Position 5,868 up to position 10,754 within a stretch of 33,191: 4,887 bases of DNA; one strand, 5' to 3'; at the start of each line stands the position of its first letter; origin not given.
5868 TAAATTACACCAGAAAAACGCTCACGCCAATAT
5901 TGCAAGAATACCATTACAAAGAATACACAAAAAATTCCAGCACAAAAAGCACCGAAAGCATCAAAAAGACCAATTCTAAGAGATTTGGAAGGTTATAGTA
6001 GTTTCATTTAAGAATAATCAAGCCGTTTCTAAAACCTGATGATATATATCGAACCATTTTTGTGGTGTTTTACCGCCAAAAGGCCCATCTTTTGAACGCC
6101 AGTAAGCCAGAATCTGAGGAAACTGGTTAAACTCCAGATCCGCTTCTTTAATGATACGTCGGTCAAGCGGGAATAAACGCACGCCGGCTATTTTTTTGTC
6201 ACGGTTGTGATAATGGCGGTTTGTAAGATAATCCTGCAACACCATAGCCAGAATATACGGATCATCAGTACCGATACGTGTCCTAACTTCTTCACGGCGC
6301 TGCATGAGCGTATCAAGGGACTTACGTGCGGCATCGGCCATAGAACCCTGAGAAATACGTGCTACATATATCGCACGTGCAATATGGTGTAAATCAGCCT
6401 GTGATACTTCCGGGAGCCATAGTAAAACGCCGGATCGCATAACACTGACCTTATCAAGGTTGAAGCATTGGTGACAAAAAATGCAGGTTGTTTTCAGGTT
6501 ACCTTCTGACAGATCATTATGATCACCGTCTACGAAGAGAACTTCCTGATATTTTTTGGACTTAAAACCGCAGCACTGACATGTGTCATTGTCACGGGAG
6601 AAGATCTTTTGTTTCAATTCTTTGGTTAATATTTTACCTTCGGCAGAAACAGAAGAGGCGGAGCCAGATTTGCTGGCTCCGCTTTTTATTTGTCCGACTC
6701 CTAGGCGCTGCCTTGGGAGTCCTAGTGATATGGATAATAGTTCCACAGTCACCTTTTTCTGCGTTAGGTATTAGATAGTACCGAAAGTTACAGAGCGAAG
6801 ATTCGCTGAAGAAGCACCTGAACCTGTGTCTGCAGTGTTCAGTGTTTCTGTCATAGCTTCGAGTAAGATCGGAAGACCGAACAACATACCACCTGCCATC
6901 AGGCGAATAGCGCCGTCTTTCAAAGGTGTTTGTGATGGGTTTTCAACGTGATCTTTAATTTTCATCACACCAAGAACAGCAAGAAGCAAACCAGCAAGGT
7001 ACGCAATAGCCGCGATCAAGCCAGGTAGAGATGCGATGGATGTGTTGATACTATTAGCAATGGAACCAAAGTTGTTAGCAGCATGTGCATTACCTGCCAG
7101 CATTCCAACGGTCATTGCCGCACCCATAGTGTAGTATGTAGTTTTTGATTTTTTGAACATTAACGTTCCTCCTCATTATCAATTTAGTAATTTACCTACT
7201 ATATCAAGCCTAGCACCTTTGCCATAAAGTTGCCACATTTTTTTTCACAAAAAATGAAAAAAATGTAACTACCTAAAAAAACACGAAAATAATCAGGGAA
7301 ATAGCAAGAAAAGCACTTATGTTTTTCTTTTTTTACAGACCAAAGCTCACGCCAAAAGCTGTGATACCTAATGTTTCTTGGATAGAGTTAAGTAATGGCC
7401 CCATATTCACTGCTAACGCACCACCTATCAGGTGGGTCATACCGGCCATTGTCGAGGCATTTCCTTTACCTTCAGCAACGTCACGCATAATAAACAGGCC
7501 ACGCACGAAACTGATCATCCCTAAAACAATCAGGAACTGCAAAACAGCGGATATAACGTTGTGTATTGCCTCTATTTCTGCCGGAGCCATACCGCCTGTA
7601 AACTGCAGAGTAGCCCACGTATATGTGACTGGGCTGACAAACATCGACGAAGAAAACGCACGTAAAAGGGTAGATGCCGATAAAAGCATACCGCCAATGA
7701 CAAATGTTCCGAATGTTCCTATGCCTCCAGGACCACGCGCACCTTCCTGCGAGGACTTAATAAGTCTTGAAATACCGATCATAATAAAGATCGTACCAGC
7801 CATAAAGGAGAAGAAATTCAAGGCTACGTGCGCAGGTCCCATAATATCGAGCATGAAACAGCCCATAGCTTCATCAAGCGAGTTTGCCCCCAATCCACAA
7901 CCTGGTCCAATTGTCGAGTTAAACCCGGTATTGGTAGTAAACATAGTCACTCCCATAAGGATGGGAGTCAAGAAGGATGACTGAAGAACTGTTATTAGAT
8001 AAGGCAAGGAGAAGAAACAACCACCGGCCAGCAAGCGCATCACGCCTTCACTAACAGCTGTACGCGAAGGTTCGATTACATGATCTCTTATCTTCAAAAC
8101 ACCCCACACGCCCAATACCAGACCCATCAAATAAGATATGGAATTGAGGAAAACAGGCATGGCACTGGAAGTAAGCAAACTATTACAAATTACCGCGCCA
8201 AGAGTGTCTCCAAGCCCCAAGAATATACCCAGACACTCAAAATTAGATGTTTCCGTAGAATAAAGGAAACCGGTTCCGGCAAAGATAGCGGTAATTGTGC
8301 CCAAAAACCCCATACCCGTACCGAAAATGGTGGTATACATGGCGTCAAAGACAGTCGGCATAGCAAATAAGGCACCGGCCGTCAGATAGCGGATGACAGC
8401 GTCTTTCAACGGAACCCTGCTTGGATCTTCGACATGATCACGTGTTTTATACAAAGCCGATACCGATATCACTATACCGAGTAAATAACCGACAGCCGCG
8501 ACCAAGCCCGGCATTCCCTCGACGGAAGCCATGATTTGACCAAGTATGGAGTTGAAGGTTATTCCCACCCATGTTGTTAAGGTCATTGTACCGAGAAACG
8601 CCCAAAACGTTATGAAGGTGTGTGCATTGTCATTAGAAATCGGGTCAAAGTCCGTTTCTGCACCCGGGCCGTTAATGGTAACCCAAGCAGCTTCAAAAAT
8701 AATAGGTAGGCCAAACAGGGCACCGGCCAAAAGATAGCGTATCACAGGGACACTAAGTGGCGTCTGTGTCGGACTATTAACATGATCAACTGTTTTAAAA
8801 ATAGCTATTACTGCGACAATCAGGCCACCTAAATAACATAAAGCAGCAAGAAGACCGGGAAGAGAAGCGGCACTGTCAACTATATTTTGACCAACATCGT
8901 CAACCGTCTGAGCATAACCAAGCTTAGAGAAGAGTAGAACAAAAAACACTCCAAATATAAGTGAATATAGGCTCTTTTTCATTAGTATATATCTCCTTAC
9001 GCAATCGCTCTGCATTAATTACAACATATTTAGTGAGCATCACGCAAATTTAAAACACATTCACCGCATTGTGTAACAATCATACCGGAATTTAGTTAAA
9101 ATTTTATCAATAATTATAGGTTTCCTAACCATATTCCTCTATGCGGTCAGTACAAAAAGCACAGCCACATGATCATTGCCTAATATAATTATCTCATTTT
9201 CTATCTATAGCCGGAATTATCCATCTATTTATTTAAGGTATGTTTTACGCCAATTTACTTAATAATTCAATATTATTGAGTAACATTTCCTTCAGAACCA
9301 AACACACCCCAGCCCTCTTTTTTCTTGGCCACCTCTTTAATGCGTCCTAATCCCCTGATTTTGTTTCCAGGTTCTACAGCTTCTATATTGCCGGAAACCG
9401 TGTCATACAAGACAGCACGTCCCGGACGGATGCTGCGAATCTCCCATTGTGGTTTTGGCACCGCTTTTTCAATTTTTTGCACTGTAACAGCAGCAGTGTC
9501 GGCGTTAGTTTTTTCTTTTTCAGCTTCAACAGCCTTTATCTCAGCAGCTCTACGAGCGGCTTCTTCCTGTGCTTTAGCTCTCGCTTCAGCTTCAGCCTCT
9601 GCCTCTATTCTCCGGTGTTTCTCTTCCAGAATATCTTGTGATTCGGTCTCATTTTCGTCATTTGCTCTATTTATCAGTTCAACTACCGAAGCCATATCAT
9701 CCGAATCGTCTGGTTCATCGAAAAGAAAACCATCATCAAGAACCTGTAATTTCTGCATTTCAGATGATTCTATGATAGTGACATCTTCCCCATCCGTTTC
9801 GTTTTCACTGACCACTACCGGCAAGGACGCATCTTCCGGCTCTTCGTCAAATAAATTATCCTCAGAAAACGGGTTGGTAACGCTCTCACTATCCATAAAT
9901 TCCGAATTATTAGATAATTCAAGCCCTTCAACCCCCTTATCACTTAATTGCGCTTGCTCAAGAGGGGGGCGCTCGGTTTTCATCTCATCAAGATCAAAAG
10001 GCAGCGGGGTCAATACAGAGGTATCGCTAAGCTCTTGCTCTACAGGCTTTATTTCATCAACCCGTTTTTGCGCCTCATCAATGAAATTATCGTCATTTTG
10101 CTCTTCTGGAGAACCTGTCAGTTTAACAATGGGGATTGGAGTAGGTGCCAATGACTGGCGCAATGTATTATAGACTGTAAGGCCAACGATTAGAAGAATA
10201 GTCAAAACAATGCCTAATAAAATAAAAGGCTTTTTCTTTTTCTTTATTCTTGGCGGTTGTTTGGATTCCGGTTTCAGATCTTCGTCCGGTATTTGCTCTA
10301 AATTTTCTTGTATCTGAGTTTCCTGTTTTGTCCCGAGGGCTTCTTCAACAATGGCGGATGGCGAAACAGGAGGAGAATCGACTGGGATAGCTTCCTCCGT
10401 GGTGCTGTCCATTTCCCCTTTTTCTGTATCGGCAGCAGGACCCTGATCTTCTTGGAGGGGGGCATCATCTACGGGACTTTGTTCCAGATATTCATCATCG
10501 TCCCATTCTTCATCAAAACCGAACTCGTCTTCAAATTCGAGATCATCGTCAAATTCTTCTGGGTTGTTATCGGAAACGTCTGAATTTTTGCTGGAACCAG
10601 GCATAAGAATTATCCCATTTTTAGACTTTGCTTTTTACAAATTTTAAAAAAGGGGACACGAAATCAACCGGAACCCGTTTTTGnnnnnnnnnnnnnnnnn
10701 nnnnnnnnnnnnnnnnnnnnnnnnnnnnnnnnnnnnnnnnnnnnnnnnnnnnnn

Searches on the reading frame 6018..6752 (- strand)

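Call 6: search_protein_families(library=pfam, proteins=[window:6018-6752:-], max_evalue=0.01)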
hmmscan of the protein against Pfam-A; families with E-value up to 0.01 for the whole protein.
window:6018-6752:- (244 aa): 1 family
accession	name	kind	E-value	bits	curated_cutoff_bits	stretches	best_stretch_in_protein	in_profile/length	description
PF02945.21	Endonuclease_7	-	0.0074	16.6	23.6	0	42-96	10-59/82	Recombination endonuclease VII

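Call 13: search_protein_families(library=ncbifam, proteins=[window:6018-6752:-], max_evalue=0.1)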
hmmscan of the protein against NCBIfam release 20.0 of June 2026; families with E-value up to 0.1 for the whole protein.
window:6018-6752:- (244 aa): 2 families
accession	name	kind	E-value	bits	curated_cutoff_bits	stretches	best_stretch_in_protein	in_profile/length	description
NF038221.1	IcmJ_DotN_IVB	equivalog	1.3e-29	103.2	100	1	44-197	31-187/205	type IVB secretion system protein IcmJDotN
NF040563.1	guided_IscB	equivalog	0.0018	17.5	175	1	38-115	175-252/314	RNA-guided endonuclease IscB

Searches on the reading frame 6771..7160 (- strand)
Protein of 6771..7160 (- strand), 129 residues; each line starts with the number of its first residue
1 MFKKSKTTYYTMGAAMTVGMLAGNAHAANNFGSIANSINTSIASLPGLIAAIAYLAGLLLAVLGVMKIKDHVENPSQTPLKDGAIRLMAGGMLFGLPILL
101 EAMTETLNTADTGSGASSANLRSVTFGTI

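Call 6: search_protein_families(library=pfam, proteins=[window:6771-7160:-], max_evalue=0.01)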
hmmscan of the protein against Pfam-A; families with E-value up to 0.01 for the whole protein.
window:6771-7160:- (129 aa): 2 families
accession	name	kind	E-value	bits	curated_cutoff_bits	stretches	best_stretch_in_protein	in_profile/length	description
PF20535.3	DUF6750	-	0.0013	19.1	27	1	14-107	28-120/128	Family of unknown function (DUF6750)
PF04956.18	TrbC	-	0.0044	17.7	27.9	1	3-94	6-88/98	TrbC/VIRB2 pilin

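Call 13: search_protein_families(library=ncbifam, proteins=[window:6771-7160:-], max_evalue=0.1)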
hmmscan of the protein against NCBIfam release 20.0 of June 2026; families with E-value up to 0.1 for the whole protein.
window:6771-7160:- (129 aa): 1 family
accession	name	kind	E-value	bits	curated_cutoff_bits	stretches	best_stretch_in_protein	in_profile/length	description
NF033883.1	conj_TraQ_IncI1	equivalog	0.002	18.1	80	1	34-113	9-87/175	conjugal transfer protein TraQ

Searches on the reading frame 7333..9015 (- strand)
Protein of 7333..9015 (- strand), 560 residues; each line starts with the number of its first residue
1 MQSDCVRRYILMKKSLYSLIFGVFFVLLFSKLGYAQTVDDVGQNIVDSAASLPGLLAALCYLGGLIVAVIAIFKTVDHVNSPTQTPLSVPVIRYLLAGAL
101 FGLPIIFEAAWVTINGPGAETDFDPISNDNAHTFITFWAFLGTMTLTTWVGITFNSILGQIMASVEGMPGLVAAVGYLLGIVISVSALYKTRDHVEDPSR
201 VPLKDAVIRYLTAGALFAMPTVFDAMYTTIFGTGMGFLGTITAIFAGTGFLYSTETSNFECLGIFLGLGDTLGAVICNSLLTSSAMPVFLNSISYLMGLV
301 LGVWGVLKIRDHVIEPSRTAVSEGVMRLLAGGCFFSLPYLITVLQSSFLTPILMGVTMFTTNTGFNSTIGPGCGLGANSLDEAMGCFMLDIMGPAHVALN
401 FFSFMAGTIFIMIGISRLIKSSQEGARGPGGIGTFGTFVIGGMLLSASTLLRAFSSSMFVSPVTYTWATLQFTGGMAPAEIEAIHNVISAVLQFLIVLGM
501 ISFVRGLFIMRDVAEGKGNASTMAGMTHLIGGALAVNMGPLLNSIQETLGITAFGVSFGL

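Call 6: search_protein_families(library=pfam, proteins=[window:7333-9015:-], max_evalue=0.01)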
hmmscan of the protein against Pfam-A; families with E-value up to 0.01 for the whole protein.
window:7333-9015:- (560 aa): 0 families

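Call 13: search_protein_families(library=ncbifam, proteins=[window:7333-9015:-], max_evalue=0.1)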
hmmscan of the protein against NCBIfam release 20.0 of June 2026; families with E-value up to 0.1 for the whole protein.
window:7333-9015:- (560 aa): 1 family
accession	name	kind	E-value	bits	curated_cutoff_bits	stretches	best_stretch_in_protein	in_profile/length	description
NF033883.1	conj_TraQ_IncI1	equivalog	3.6e-15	56.3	80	2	432-551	55-174/175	conjugal transfer protein TraQ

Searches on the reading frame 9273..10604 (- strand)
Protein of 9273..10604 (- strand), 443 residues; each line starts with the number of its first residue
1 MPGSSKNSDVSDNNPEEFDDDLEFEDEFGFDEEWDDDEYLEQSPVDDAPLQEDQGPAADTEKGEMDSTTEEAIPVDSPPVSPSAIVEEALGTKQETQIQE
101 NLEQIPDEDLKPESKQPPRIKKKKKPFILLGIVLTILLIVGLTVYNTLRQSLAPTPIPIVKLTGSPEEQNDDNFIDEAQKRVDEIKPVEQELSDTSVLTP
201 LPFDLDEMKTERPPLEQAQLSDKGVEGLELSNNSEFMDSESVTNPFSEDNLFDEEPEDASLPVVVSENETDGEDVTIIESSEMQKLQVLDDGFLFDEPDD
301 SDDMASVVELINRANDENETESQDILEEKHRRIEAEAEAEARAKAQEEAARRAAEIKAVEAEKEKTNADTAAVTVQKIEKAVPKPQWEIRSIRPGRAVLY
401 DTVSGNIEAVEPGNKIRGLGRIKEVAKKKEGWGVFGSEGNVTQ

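Call 6: search_protein_families(library=pfam, proteins=[window:9273-10604:-], max_evalue=0.01)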
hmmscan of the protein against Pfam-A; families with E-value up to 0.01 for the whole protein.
window:9273-10604:- (443 aa): 0 families

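Call 13: search_protein_families(library=ncbifam, proteins=[window:9273-10604:-], max_evalue=0.1)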
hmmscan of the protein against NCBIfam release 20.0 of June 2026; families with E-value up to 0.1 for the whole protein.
window:9273-10604:- (443 aa): 1 family
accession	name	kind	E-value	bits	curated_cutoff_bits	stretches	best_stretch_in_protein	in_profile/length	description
NF038218.1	IcmG_DotF_IVB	equivalog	0.0018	18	200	1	361-427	184-246/266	type IVB secretion system protein IcmG/DotF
